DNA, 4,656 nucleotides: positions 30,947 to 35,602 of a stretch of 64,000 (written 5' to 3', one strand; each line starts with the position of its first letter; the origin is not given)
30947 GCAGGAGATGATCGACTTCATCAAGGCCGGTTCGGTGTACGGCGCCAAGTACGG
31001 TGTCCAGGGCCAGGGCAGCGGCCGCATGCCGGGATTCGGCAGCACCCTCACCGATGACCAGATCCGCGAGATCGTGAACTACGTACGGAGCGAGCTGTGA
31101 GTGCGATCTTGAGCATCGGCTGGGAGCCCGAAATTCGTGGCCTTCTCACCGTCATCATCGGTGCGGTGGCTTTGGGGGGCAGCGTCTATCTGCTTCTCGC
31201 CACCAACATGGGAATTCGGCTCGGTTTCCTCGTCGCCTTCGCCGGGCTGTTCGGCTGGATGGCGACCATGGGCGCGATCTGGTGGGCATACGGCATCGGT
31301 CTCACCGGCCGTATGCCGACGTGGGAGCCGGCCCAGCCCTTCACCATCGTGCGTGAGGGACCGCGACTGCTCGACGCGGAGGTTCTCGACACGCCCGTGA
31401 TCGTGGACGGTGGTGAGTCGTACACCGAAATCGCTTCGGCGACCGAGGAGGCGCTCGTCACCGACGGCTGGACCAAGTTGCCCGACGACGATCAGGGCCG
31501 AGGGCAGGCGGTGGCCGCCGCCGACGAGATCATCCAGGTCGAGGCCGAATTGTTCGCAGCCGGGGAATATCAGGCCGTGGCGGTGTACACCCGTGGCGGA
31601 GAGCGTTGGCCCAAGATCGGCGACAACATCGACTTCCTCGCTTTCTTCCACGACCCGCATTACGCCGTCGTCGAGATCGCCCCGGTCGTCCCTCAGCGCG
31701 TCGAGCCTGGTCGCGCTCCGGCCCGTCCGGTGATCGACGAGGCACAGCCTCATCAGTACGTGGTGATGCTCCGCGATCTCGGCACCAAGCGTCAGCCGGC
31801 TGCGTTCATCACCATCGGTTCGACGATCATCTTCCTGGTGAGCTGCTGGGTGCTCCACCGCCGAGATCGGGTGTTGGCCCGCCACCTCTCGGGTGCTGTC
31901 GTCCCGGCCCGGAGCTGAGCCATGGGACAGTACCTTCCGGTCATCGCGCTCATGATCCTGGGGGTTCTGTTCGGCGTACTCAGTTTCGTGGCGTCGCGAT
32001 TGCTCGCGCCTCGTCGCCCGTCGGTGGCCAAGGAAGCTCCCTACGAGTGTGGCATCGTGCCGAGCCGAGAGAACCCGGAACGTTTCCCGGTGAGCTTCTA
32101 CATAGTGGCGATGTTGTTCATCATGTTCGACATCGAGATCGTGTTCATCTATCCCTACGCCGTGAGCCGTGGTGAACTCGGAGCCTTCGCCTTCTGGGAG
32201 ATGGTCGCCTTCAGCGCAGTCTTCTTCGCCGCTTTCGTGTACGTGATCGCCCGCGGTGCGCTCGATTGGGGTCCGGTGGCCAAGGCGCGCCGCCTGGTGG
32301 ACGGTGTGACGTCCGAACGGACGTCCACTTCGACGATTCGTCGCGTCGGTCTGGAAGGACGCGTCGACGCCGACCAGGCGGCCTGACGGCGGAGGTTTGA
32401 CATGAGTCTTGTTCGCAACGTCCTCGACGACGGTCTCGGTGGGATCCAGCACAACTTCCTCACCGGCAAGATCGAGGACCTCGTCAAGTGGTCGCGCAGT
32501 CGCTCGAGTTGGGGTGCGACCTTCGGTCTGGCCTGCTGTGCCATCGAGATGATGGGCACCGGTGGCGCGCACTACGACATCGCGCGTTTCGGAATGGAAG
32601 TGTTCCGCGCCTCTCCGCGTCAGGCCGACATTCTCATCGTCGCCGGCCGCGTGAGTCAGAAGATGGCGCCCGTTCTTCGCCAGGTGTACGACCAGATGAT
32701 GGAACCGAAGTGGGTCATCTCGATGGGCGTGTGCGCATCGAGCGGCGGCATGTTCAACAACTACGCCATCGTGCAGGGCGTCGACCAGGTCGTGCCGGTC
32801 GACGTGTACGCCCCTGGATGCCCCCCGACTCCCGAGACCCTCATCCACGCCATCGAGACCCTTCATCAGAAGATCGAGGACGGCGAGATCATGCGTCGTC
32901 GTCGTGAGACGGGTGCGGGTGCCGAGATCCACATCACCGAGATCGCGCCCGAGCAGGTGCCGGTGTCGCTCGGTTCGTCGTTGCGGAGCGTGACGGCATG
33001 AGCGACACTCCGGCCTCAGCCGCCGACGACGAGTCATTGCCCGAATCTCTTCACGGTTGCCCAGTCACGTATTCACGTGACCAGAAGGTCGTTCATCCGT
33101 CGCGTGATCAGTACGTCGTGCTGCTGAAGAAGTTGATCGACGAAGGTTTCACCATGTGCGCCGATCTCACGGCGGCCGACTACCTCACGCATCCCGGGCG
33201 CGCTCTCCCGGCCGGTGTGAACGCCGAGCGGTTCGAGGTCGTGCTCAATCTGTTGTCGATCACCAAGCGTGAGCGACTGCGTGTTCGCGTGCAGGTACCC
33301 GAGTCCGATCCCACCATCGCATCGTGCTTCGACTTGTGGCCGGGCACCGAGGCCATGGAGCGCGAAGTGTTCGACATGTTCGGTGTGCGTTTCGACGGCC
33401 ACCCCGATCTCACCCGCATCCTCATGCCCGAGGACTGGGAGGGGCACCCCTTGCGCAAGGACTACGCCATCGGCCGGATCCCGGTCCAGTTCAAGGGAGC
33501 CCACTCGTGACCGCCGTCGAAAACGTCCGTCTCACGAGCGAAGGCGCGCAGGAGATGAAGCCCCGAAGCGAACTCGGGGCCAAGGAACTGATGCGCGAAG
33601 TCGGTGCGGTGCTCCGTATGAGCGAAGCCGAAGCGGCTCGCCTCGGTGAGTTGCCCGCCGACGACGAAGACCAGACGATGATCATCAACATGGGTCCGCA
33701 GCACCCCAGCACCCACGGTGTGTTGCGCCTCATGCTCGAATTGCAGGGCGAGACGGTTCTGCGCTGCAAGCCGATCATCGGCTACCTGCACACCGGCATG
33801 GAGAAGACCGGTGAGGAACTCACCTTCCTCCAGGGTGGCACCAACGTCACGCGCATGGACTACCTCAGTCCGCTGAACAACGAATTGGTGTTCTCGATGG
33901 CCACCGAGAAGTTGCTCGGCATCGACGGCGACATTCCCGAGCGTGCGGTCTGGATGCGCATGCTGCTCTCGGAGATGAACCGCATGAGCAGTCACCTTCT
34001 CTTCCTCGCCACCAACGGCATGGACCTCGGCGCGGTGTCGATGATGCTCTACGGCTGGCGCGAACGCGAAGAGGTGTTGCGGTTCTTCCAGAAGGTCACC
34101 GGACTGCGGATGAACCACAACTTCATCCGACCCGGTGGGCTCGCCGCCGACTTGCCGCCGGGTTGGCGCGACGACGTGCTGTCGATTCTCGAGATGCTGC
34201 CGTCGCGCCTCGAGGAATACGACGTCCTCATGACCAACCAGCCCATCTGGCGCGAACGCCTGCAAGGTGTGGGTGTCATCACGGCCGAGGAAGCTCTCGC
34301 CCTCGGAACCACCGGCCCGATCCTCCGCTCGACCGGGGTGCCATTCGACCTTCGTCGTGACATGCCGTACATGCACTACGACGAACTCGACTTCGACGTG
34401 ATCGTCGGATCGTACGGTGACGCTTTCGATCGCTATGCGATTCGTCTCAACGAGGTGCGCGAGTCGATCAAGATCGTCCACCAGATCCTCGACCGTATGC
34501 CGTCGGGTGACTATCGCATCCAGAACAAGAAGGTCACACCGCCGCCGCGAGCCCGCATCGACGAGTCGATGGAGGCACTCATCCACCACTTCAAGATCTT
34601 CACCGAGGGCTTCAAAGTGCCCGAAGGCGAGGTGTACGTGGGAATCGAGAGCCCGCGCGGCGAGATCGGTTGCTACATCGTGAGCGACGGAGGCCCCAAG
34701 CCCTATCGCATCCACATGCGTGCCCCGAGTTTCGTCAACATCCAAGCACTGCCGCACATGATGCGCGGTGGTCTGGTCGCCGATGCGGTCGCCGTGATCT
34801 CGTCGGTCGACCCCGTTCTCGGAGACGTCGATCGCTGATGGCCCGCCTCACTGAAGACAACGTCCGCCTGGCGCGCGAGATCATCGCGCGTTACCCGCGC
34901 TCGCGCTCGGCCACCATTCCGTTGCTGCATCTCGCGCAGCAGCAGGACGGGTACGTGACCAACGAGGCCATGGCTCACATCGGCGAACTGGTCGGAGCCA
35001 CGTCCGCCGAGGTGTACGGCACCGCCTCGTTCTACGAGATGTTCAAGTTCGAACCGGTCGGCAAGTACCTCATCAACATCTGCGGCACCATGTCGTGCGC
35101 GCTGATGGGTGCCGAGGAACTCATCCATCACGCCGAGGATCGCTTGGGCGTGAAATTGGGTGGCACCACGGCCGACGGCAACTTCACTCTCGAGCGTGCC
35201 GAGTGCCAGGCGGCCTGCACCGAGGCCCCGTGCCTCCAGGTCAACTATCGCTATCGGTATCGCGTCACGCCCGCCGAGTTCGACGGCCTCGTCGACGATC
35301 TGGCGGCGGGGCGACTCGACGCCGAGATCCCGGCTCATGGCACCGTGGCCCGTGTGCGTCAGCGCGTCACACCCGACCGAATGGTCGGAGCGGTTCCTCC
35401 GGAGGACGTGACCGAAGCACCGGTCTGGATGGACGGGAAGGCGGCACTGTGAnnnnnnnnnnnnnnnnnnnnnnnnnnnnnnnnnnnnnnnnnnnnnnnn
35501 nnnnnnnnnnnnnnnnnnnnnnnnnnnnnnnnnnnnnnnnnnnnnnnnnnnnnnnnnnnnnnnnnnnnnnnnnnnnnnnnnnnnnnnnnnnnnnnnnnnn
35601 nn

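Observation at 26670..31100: b6f-type split cytochrome b with a haem-ci-position cysteine, inside an actinobacterial-style Rieske/dihaem-c operon that also encodes a 2x[4Fe-4S] ferredoxin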

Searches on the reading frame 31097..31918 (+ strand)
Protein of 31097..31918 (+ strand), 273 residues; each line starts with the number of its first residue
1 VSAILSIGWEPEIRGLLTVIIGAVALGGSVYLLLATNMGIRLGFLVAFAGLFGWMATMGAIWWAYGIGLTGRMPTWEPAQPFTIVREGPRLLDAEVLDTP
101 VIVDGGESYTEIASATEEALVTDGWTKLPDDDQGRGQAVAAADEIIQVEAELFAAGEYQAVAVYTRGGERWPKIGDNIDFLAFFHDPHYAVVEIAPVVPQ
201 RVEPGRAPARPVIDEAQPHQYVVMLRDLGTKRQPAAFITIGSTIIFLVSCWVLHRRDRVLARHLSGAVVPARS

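Call 3: search_protein_families(library=pfam, proteins=[window:31097-31918:+], max_evalue=0.01)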
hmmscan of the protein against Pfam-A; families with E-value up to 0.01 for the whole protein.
window:31097-31918:+ (273 aa): 1 family
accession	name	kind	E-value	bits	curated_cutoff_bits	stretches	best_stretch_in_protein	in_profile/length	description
PF20237.3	DUF6594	-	0.0048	17.3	30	0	16-57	176-216/238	Family of unknown function (DUF6594)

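Call 4: search_protein_families(library=ncbifam, proteins=[window:31097-31918:+], max_evalue=0.01)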
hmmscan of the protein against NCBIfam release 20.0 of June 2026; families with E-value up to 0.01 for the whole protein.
window:31097-31918:+ (273 aa): 0 families

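Call 60: search_solved_structures(query=A6, max_evalue=1, show_alignments=1)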
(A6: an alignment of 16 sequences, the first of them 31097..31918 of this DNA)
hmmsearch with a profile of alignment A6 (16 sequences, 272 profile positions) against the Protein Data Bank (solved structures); distinct sequences matched with E-value up to 1: 0.

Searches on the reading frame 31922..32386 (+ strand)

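Call 86: search_protein_families(library=pfam, proteins=[window:31922-32386:+], max_evalue=1e-8)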
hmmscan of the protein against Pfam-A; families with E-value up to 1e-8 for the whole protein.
window:31922-32386:+ (154 aa): 1 family
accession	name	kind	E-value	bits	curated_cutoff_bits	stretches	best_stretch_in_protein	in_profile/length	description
PF00507.24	Oxidored_q4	-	4.7e-32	110.5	23.3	1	20-116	3-99/99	NADH-ubiquinone/plastoquinone oxidoreductase, chain 3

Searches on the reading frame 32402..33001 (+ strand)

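Call 86: search_protein_families(library=pfam, proteins=[window:32402-33001:+], max_evalue=1e-8)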
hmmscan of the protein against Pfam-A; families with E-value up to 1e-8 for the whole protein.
window:32402-33001:+ (199 aa): 1 family
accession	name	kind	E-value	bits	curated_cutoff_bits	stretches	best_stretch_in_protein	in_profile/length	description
PF01058.29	Oxidored_q6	-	2.2e-28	99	27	1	45-153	1-127/128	NADH ubiquinone oxidoreductase, 20 Kd subunit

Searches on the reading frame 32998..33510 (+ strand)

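Call 86: search_protein_families(library=pfam, proteins=[window:32998-33510:+], max_evalue=1e-8)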
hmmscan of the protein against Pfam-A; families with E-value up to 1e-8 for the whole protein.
window:32998-33510:+ (170 aa): 1 family
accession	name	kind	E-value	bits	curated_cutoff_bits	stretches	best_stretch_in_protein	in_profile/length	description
PF00329.25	Complex1_30kDa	-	1.1e-39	136.3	22.5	1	35-158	4-120/124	Respiratory-chain NADH dehydrogenase, 30 Kd subunit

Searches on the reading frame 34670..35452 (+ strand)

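Call 86: search_protein_families(library=pfam, proteins=[window:34670-35452:+], max_evalue=1e-8)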
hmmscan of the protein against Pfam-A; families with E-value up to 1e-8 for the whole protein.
window:34670-35452:+ (260 aa): 1 family
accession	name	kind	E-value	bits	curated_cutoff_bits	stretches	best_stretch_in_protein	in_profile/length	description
PF01257.25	2Fe-2S_thioredx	-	7.2e-48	162.6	24.8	1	69-211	2-144/145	Thioredoxin-like [2Fe-2S] ferredoxin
